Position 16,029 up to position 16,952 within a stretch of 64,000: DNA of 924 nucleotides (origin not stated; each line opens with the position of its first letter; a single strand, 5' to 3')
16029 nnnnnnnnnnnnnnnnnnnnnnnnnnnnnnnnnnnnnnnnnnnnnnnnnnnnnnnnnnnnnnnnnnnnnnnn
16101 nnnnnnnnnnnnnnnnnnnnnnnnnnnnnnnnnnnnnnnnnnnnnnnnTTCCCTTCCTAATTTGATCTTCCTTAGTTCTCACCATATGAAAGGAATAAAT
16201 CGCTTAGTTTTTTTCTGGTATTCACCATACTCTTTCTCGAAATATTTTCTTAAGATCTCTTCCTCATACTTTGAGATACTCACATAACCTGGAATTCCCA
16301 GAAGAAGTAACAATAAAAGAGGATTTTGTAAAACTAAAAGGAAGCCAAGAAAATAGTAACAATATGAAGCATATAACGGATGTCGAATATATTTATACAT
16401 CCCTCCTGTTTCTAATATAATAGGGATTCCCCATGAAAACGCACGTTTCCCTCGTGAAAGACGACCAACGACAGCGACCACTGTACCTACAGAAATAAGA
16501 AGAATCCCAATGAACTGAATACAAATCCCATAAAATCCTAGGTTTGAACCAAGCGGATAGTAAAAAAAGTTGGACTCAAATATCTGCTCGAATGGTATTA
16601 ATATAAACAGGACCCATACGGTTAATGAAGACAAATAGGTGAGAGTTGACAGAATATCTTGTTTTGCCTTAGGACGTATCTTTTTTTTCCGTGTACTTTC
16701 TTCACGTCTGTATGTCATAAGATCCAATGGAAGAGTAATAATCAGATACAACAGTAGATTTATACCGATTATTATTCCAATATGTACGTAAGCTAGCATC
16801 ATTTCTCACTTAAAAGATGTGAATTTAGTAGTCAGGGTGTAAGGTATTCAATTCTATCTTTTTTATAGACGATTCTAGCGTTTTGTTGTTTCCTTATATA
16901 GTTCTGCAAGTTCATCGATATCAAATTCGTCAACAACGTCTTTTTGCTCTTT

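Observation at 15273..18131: Small GTPase embedded in a cluster with an ICMT-family methyltransferase and a prenyltransferase-repeat protein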

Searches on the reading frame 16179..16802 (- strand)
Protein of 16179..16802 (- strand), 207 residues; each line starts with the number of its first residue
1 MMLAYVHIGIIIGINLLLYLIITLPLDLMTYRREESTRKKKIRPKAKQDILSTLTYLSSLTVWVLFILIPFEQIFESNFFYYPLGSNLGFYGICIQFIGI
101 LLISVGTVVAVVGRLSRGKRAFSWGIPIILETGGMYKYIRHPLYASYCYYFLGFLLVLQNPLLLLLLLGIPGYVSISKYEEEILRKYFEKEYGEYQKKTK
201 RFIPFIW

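Call 3: search_protein_families(library=pfam, proteins=[window:16179-16802:-], max_evalue=0.01)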
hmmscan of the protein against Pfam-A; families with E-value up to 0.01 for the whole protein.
window:16179-16802:- (207 aa): 4 families
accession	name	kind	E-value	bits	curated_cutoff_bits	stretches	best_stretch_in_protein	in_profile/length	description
PF04191.18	PEMT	-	1.6e-07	32.2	25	1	97-190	4-104/105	Phospholipid methyltransferase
PF06966.17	DUF1295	-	0.00097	19.1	20.4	1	37-199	69-235/235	Protein of unknown function (DUF1295)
PF04140.19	ICMT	-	0.0013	19.5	24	1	132-166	37-71/95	Isoprenylcysteine carboxyl methyltransferase (ICMT) family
PF02544.21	Steroid_dh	-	0.0049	17.3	22.6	0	121-207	69-150/150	3-oxo-5-alpha-steroid 4-dehydrogenase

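Call 4: search_protein_families(library=ncbifam, proteins=[window:16179-16802:-], max_evalue=0.01)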
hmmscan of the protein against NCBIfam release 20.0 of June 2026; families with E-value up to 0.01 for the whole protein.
window:16179-16802:- (207 aa): 3 families
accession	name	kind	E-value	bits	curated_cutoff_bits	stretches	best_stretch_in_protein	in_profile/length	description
NF040696.1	isopcys_mtase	equivalog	1.7e-14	54.1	160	1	17-206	5-190/190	protein-S-isoprenylcysteine O-methyltransferase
TIGR04571.1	LmtA_Leptospira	exception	5.9e-07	29.5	325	1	74-204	33-164/252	lipid A Kdo2 1-phosphate O-methyltransferase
NF045656.1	MeththiolMtaseMddA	equivalog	0.0016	17.8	270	1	129-204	164-238/238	methanethiol S-methyltransferase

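Call 49: search_solved_structures(query=window:16179-16802:-, max_evalue=1, show_alignments=2)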
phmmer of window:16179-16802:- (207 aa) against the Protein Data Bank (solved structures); distinct sequences matched with E-value up to 1: 4.
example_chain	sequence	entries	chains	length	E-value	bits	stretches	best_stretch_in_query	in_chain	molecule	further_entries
8xku_G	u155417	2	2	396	1.8e-09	40.9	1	125-207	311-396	AtTam46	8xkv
5vg9_A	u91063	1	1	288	9.7e-08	35.2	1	74-206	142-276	Protein-S-isoprenylcysteine O-methyltransferase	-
5v7p_A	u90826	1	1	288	1.4e-07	34.7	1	88-206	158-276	Protein-S-isoprenylcysteine O-methyltransferase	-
4a2n_B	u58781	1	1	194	5.6e-07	32.8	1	31-205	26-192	ISOPRENYLCYSTEINE CARBOXYL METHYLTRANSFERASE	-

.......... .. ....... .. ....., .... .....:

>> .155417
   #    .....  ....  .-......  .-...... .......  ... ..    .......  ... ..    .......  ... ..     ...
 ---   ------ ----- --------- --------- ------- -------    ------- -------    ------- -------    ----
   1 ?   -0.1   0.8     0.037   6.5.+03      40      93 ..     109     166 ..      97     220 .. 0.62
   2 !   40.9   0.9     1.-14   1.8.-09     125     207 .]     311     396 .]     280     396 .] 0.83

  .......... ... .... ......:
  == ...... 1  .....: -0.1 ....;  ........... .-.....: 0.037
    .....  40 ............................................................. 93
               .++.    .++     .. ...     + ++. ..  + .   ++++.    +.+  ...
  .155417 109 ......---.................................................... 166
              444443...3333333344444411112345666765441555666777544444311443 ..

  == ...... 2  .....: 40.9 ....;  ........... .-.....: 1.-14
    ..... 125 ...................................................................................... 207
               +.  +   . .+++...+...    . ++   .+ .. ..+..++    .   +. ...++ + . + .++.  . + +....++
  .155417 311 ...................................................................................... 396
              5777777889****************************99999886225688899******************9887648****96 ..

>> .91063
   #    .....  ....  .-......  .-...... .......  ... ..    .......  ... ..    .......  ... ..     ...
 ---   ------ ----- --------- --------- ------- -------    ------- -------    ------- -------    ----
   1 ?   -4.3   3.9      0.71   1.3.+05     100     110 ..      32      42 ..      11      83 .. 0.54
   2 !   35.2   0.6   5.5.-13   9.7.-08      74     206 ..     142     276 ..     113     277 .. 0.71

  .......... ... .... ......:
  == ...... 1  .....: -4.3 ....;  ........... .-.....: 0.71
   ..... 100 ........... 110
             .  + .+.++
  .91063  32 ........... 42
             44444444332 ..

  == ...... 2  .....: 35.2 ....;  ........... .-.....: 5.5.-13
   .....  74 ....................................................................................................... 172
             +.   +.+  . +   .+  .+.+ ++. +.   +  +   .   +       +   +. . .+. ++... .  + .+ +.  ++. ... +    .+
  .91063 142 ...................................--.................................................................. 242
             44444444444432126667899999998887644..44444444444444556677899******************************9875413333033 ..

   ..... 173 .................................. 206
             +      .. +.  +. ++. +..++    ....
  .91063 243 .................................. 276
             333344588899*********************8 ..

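Call 87: find_homologous_proteins(query=window:16179-16802:-)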
Query window:16179-16802:- (207 aa): 105 proteins with E <= 0.001 among 2064 candidates.
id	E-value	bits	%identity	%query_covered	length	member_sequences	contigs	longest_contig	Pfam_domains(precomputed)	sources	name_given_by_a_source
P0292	1.2e-128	445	100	100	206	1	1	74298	PF04191.19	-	-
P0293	1.5e-85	304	69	100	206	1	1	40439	-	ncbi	-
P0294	2.4e-82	294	65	100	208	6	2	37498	PF04191.19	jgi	jgi:protein-S-isoprenylcysteine O-methyltransferase Ste14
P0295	1.1e-78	282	63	100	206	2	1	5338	PF04191.19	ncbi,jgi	ncbi:MAG: methyltransferase family protein [Candidatus Hodarchaeales archaeon]|jgi:protein-S-isopren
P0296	1.5e-76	275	62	100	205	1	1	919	PF04191.19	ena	-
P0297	5.5e-70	253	56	100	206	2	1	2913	PF04191.19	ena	-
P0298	8.5e-70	253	56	100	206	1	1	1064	PF04140.20,PF04191.19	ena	-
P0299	4.0e-64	234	55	100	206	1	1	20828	PF04191.19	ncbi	-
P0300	7.4e-57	211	53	98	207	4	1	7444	PF04191.19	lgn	-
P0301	3.8e-56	208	51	100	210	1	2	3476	PF04191.19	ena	-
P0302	9.2e-56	207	50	99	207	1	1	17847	PF04191.19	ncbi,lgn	ncbi:MAG: methyltransferase family protein [Candidatus Thorarchaeota archaeon]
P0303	3.3e-55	205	49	98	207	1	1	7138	PF04191.19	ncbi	ncbi:MAG: methyltransferase family protein [Promethearchaeota archaeon]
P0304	6.4e-55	204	50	100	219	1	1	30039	PF04191.19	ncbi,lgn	-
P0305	1.2e-54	203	51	98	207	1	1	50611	PF04191.19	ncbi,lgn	ncbi:MAG: methyltransferase family protein [Candidatus Hodarchaeota archaeon]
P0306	2.3e-54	202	51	87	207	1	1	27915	PF04191.19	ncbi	ncbi:MAG: methyltransferase family protein [Candidatus Hodarchaeota archaeon]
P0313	1.3e-52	197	63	70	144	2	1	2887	PF04140.20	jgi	jgi:protein-S-isoprenylcysteine O-methyltransferase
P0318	1.1e-51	194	50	94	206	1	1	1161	PF04140.20,PF04191.19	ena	-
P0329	3.8e-46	176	46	97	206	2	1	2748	PF04140.20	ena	-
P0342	6.4e-9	54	34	52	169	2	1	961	PF04140.20,PF04191.19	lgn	-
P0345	1.3e-8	53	44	38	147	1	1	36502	PF04140.20,PF04191.19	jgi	jgi:protein-S-isoprenylcysteine O-methyltransferase Ste14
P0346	3.5e-8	51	41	38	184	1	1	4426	PF04140.20,PF06966.18,PF04191.19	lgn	-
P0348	7.8e-8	50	34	70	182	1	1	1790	PF04140.20,PF06966.18,PF04191.19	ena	-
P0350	2.4e-7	49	42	37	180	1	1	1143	PF04140.20,PF04191.19,PF02544.22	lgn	-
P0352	2.9e-7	48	35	55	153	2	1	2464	PF04140.20,PF04191.19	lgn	-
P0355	4.1e-7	48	37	52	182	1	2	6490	PF04140.20,PF04191.19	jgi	jgi:protein-S-isoprenylcysteine O-methyltransferase Ste14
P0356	4.4e-7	48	36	51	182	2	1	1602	PF04140.20,PF04191.19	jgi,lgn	-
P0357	5.4e-7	48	34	54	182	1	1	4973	PF04140.20,PF04191.19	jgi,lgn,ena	-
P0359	7.5e-7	47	44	38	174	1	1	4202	PF04140.20,PF04191.19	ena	-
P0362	1.0e-6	47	43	35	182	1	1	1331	PF04140.20,PF04191.19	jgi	jgi:protein-S-isoprenylcysteine O-methyltransferase Ste14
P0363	1.2e-6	47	42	37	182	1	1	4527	PF04140.20,PF04191.19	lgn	-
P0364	1.2e-6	46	38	53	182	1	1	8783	PF04140.20,PF06966.18,PF04191.19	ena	-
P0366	2.1e-6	46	42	35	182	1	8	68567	PF04140.20,PF04191.19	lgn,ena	-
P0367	2.3e-6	46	35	45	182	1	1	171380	PF04140.20,PF04191.19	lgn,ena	-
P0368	2.8e-6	45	41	38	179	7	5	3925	PF04140.20,PF04191.19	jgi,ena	jgi:protein-S-isoprenylcysteine O-methyltransferase Ste14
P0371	4.8e-6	45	46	35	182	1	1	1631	PF04140.20,PF04191.19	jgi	jgi:protein-S-isoprenylcysteine O-methyltransferase Ste14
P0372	9.0e-6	44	42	37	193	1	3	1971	PF04140.20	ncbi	-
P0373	1.3e-5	43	37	43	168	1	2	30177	PF04140.20,PF04191.19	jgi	jgi:protein-S-isoprenylcysteine O-methyltransferase Ste14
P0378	3.9e-5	42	38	38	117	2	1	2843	PF04140.20,PF04191.19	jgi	jgi:protein-S-isoprenylcysteine O-methyltransferase Ste14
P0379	4.6e-5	41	45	35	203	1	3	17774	PF04140.20,PF04191.19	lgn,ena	-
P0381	6.4e-5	41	43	35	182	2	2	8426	PF04140.20,PF04191.19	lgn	-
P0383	7.6e-5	41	27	93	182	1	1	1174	PF04140.20,PF06966.18,PF04191.19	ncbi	-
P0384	8.3e-5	40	39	41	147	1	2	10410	PF04140.20,PF04191.19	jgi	jgi:protein-S-isoprenylcysteine O-methyltransferase Ste14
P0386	1.2e-4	40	43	37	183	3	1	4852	PF04140.20,PF04191.19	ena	-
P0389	2.6e-4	39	35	47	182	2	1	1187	PF04140.20,PF04191.19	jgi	-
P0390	3.7e-4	38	42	35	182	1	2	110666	PF04140.20,PF04191.19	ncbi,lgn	-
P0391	3.9e-4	38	34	54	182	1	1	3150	PF04140.20,PF04191.19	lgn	-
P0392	4.4e-4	38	43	35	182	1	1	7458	PF04140.20,PF04191.19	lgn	-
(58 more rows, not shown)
